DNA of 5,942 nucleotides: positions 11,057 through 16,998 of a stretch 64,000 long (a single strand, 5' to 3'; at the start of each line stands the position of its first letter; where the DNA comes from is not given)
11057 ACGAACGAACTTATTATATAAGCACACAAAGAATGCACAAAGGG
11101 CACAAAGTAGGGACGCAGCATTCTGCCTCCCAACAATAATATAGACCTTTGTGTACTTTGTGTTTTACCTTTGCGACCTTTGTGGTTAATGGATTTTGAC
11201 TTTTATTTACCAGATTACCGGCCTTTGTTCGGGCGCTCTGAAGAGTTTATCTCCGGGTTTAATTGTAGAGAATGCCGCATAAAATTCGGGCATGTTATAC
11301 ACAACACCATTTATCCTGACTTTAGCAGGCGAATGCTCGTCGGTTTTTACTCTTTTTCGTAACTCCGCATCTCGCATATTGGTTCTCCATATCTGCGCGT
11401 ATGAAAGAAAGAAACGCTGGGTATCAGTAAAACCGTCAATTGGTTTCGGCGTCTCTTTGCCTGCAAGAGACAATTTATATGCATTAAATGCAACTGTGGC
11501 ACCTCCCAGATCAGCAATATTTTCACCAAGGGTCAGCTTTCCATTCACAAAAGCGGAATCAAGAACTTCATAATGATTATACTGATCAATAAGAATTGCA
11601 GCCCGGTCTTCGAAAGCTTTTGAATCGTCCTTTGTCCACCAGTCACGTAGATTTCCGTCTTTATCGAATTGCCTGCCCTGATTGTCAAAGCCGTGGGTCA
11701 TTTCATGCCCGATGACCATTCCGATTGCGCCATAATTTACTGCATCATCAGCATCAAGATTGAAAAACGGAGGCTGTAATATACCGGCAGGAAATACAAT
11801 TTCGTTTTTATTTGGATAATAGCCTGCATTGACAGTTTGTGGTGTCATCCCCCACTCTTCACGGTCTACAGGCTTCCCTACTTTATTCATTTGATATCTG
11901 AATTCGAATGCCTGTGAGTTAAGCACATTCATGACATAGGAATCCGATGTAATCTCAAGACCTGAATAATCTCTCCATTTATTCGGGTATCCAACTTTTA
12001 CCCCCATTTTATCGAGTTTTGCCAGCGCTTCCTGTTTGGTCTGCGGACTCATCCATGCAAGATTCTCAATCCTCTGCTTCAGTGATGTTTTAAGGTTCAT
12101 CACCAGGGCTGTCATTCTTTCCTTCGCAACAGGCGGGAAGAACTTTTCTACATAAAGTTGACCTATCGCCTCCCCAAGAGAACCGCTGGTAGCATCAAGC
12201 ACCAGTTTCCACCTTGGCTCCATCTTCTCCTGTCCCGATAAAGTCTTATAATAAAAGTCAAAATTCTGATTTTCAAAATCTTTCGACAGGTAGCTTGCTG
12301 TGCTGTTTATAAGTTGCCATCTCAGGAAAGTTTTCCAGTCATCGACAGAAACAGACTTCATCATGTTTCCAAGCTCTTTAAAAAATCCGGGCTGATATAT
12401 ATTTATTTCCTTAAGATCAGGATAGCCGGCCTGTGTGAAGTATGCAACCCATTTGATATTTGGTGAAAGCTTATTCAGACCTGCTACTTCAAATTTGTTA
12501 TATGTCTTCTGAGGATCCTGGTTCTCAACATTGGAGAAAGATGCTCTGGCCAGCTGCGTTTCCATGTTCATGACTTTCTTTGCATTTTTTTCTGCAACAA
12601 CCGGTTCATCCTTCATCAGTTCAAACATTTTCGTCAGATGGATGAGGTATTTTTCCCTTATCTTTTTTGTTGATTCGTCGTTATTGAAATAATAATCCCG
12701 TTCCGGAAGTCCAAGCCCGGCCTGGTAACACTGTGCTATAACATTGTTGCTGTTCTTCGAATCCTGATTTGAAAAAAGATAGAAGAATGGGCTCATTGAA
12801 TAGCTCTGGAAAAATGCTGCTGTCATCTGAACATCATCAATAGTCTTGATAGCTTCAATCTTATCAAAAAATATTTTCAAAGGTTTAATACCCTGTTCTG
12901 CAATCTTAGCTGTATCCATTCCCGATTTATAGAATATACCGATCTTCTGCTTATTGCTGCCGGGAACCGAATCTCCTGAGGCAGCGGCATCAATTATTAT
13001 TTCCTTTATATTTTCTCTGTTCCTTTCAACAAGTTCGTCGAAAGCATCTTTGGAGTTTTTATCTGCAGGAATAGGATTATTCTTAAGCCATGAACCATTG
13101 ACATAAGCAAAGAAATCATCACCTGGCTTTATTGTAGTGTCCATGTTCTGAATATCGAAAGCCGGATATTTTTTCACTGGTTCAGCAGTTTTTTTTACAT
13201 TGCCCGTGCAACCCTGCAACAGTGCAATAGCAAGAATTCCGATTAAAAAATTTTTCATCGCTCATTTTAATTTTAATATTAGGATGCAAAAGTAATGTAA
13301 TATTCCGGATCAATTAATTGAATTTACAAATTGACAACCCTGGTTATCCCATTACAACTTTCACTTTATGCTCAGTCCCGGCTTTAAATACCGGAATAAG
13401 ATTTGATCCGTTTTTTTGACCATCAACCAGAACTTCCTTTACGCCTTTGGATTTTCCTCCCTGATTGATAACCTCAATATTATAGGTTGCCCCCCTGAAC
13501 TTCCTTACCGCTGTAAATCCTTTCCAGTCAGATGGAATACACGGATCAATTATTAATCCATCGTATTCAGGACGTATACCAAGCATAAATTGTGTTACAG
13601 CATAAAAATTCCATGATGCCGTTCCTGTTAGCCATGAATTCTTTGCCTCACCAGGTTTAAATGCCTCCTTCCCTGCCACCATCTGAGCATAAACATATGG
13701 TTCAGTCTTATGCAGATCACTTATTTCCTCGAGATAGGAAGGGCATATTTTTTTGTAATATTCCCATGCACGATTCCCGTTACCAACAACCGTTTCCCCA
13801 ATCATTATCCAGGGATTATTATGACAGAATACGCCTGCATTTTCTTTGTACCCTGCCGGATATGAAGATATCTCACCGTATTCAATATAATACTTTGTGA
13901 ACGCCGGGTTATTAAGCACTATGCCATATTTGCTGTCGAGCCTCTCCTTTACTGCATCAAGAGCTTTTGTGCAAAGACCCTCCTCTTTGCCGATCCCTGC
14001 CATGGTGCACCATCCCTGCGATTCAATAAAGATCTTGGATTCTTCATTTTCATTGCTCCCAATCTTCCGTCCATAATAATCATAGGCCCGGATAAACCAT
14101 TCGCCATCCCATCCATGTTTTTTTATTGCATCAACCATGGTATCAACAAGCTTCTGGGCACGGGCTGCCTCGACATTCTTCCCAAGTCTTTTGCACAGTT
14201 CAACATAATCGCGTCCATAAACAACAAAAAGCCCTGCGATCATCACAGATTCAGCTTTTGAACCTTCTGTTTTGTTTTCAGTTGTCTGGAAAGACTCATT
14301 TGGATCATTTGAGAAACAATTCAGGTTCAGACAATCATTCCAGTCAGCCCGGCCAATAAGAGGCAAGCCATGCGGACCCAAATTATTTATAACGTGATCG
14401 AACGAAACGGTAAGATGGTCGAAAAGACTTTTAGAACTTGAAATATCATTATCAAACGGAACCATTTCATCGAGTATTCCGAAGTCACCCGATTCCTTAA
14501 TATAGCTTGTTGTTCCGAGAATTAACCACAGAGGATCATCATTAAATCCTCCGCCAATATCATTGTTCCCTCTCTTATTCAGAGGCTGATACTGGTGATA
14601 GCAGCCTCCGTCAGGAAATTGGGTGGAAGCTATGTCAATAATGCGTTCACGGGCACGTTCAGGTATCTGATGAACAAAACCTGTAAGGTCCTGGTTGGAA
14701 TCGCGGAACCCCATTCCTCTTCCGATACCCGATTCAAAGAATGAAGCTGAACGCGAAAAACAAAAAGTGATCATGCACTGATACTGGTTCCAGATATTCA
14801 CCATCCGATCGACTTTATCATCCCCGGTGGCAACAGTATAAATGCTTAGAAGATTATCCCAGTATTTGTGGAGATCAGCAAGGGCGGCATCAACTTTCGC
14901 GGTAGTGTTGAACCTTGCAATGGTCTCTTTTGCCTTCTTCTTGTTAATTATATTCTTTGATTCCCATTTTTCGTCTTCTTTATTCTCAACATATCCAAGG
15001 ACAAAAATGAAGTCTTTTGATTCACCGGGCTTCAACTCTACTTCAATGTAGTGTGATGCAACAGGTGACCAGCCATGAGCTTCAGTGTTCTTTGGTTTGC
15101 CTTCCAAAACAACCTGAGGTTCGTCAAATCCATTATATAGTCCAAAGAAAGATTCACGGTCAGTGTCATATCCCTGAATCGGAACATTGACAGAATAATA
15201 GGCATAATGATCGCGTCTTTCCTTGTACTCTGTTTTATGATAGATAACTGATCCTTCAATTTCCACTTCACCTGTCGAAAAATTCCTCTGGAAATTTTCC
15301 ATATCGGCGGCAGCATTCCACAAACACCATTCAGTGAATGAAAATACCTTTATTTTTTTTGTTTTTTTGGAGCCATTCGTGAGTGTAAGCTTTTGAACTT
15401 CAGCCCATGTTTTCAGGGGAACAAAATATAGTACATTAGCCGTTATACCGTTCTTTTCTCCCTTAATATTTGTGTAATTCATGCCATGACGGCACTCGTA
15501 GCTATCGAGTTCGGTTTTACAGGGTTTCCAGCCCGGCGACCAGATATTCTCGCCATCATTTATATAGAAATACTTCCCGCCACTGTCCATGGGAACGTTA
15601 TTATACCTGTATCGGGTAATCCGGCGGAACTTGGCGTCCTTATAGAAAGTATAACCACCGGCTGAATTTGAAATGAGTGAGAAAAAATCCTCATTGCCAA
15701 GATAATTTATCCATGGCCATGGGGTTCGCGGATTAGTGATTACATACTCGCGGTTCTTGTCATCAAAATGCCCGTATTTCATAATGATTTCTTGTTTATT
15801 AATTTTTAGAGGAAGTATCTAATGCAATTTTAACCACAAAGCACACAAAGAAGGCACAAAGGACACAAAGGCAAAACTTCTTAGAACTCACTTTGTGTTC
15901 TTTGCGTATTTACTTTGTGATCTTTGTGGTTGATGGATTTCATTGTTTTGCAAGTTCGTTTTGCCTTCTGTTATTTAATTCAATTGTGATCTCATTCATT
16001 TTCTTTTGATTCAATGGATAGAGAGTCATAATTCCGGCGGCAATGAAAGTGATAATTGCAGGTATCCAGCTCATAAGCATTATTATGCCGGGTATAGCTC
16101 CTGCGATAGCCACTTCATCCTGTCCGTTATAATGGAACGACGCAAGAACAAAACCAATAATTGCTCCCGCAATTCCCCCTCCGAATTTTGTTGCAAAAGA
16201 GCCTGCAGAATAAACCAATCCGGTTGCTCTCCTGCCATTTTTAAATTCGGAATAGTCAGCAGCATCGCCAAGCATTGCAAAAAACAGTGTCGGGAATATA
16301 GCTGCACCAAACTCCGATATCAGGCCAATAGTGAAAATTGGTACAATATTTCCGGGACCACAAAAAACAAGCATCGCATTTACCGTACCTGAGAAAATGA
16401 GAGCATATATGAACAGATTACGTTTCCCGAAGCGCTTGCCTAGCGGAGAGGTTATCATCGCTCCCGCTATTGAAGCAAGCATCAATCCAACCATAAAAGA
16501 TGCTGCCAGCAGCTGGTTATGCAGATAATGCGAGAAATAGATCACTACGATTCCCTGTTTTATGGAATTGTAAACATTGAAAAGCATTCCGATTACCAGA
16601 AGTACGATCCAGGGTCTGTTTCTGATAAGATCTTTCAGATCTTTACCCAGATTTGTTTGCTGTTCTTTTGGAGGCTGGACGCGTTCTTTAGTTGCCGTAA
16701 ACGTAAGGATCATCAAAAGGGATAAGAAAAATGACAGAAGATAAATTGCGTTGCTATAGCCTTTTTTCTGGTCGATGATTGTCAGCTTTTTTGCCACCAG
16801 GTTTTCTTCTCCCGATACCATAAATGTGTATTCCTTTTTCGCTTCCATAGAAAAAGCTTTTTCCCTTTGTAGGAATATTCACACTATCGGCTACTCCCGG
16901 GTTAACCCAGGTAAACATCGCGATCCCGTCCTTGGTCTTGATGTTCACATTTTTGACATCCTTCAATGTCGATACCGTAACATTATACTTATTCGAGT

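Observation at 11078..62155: Very dense family of palindromic intergenic elements built from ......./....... heptad arrays with a conserved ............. tail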

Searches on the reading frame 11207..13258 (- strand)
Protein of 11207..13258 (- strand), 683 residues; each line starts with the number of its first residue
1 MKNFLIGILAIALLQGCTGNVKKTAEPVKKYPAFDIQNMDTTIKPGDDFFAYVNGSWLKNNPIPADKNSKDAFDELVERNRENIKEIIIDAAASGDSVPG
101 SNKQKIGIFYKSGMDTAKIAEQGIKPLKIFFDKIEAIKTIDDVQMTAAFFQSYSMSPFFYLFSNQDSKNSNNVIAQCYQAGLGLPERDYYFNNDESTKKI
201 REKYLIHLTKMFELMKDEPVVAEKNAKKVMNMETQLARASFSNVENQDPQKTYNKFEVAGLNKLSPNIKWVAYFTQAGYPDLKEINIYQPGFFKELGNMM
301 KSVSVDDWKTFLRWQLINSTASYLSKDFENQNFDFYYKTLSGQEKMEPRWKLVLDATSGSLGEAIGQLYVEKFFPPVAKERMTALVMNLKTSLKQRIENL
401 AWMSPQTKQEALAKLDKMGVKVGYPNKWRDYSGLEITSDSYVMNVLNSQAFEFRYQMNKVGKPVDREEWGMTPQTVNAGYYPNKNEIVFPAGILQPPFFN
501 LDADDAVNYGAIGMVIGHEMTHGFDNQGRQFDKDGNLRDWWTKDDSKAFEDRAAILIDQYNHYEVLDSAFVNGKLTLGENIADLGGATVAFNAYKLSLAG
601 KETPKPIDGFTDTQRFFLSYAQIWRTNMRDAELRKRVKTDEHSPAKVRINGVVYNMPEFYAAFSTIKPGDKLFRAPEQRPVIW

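Call 21: search_protein_families(library=pfam, proteins=[window:11207-13258:-])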
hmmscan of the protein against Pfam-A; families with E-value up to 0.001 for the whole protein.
window:11207-13258:- (683 aa): 2 families
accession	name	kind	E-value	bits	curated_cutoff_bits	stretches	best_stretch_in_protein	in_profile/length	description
PF05649.18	Peptidase_M13_N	-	2.5e-122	409.4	32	1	45-425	1-381/381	Peptidase family M13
PF01431.27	Peptidase_M13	-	1.8e-74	250.3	24.5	1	477-679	1-204/205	Peptidase family M13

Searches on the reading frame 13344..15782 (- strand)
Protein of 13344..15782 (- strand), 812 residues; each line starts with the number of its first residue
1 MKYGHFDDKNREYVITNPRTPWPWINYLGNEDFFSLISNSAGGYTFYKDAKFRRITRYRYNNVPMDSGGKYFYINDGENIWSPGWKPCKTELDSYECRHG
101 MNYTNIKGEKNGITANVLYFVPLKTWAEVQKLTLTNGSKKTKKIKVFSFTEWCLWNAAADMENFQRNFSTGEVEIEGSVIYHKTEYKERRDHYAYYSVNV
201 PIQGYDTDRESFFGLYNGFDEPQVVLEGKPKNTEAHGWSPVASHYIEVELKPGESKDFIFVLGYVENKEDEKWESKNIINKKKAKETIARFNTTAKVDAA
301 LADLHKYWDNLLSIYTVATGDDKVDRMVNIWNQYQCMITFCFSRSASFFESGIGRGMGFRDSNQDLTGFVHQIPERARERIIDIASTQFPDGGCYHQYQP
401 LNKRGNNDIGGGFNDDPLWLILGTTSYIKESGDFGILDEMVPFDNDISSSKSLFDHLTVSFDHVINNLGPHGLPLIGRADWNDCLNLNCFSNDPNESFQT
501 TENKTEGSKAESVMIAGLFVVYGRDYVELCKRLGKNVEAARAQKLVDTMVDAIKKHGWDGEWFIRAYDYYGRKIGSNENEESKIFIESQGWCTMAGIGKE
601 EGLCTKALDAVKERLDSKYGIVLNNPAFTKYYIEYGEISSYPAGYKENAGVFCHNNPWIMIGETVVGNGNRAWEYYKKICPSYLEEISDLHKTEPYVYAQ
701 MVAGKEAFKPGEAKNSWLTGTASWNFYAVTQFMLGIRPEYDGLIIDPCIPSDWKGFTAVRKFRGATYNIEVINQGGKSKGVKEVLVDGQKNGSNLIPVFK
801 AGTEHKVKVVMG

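Call 21: search_protein_families(library=pfam, proteins=[window:13344-15782:-])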
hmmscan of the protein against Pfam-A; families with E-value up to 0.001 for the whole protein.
window:13344-15782:- (812 aa): 2 families
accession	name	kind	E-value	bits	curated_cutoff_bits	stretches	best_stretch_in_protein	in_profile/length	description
PF17167.11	Glyco_hydro_94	-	2.3e-167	557.4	27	1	307-735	1-420/420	Glycosyl hydrolase 94 superfamily, catalytic domain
PF06165.18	GH94_b-supersand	-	3.1e-89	299.2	23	1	21-263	1-251/251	Glycosyl hydrolase 94, supersandwich domain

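Call 36: find_homologous_proteins(query=window:13344-15782:-, max_evalue=1e-100)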
Query window:13344-15782:- (812 aa): 8000 proteins with E <= 1e-100 among 8000 candidates; the best 120 are listed.
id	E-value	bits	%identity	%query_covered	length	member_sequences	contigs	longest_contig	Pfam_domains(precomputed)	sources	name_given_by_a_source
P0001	0.0e+0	1937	100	100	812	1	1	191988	PF06165.19,PF17167.11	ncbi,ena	-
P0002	0.0e+0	1871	95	100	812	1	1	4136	PF06165.19,PF17167.11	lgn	-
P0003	0.0e+0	1865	95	100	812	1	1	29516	PF06165.19,PF17167.11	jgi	jgi:cellobiose phosphorylase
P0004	0.0e+0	1860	95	100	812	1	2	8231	PF06165.19,PF17167.11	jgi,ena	-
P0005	0.0e+0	1859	95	100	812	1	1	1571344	PF06165.19,PF17167.11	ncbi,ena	-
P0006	0.0e+0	1831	93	100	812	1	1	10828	PF06165.19,PF17167.11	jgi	jgi:cellobiose phosphorylase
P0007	0.0e+0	1830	93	100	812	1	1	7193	PF06165.19,PF17167.11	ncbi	ncbi:MAG TPA: glycosyl transferase [Bacteroidales bacterium]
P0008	0.0e+0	1825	93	100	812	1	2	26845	PF06165.19,PF17167.11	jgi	jgi:cellobiose phosphorylase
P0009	0.0e+0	1824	92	100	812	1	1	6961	PF06165.19,PF17167.11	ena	-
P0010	0.0e+0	1821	93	100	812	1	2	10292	PF06165.19,PF17167.11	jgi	jgi:cellobiose phosphorylase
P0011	0.0e+0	1818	93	100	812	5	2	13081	PF06165.19,PF17167.11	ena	-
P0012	0.0e+0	1817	92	100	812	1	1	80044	PF06165.19,PF17167.11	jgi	jgi:cellobiose phosphorylase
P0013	0.0e+0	1817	92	100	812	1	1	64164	PF06165.19,PF17167.11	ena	-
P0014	0.0e+0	1816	92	100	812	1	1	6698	PF06165.19,PF17167.11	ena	-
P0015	0.0e+0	1816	92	100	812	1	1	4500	PF06165.19,PF17167.11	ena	-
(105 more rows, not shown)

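Call 37: find_encoding_contigs(protein=P0001, flank=10000, max_places=1)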
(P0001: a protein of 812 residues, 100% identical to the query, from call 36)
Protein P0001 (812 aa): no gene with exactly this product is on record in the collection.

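Call 38: find_encoding_contigs(protein=P0005, flank=10000, max_places=1)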
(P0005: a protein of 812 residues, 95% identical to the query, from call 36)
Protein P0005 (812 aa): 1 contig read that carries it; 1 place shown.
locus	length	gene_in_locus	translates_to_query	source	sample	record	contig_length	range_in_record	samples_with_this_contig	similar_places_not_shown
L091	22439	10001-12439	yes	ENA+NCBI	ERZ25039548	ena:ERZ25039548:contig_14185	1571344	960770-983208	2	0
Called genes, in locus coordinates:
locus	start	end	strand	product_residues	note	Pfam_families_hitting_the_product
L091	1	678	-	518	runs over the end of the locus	PF04024:PspC, PF22571:LiaI-LiaF-TM_PspC, PF22744:Toast-rack_PspC-Cterm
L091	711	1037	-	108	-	PF03551:PadR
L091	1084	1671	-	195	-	PF04024:PspC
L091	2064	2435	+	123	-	PF04480:DUF559, PF18741:MTES_1575 (weak)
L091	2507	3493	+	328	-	PF01408:GFO_IDH_MocA, PF22725:GFO_IDH_MocA_C3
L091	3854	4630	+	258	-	PF01694:Rhomboid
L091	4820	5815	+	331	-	PF00535:Glycos_transf_2, PF10111:Glyco_tranf_2_2, PF13641:Glyco_tranf_2_3, PF02709:Glyco_transf_7C (weak)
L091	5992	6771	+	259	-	PF00106:adh_short, PF08659:KR, PF13561:adh_short_C2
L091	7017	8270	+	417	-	PF07690:MFS_1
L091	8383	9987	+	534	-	PF13347:MFS_2, PF07690:MFS_1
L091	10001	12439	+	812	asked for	PF06165:GH94_b-supersand, PF17167:Glyco_hydro_94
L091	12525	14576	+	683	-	PF05649:Peptidase_M13_N, PF01431:Peptidase_M13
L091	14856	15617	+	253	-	PF03372:Exo_endo_phos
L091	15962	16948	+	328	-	PF00294:PfkB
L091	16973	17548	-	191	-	-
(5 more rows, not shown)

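Call 39: find_encoding_contigs(protein=P0003, flank=10000, max_places=1)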
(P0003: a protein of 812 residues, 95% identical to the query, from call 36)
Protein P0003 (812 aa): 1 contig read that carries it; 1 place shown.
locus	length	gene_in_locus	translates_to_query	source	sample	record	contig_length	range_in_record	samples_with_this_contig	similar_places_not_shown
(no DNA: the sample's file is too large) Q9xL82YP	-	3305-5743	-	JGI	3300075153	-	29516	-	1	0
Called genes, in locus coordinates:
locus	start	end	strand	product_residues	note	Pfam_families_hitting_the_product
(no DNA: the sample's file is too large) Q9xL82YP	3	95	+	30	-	?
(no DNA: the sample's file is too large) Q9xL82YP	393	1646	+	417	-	PF07690:MFS_1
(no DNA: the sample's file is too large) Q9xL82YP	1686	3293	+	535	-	PF13347:MFS_2, PF07690:MFS_1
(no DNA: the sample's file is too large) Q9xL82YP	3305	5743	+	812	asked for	PF06165:GH94_b-supersand, PF17167:Glyco_hydro_94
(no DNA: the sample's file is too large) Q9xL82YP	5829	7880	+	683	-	PF05649:Peptidase_M13_N, PF01431:Peptidase_M13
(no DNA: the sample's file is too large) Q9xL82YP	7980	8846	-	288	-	PF13714:PEP_mutase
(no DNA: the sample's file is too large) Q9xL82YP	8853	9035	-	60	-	-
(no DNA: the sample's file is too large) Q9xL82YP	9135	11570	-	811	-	PF12704:MacB_PCD, PF02687:FtsX, PF12704:MacB_PCD (weak), PF02687:FtsX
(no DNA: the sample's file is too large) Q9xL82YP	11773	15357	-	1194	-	PF00072:Response_reg, PF08447:PAS_3, PF13426:PAS_9, PF00989:PAS, PF13426:PAS_9, PF00989:PAS, PF08448:PAS_4, PF13426:PAS_9, +13 more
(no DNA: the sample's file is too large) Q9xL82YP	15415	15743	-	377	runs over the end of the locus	PF00072:Response_reg, PF00512:HisKA, PF02518:HATPase_c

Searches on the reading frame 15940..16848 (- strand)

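Call 21: search_protein_families(library=pfam, proteins=[window:15940-16848:-])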
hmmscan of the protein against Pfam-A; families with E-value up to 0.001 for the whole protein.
window:15940-16848:- (302 aa): 2 families
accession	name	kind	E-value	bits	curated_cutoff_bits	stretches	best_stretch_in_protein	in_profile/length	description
PF13347.12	MFS_2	-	2.9e-45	155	27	1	27-280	167-426/427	MFS/sugar transport protein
PF07690.21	MFS_1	-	3.7e-12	46.3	33.4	2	34-227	152-346/347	Major Facilitator Superfamily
